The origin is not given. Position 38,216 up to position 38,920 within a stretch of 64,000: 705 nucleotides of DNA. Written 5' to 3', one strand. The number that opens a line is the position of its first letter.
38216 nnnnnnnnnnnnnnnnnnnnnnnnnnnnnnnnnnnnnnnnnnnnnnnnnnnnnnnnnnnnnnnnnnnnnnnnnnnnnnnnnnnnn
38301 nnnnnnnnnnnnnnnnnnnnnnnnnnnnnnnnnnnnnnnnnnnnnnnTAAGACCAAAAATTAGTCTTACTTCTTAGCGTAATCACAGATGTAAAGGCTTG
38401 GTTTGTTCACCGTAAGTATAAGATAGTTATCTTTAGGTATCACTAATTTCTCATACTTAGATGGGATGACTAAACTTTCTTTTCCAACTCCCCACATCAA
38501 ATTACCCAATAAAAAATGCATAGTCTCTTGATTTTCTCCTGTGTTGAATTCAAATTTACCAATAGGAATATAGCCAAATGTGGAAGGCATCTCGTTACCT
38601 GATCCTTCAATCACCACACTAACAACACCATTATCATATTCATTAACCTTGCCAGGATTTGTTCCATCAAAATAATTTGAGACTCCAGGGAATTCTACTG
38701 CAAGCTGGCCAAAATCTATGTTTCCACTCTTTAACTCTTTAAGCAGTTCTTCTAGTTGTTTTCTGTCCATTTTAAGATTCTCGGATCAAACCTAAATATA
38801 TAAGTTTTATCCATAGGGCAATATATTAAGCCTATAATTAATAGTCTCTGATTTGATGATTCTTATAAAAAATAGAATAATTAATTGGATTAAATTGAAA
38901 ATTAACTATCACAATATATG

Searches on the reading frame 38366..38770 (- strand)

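Call 81: search_protein_families(library=ncbifam, proteins=[window:38366-38770:-], max_evalue=0.01)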
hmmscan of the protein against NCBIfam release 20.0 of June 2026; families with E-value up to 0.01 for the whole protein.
window:38366-38770:- (134 aa): 1 family
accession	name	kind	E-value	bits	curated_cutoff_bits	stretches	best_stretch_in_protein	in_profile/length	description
NF007875.0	PRK10579.1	equivalog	0.006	16.8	143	1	41-131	3-93/94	pyrimidine/purine nucleoside phosphorylase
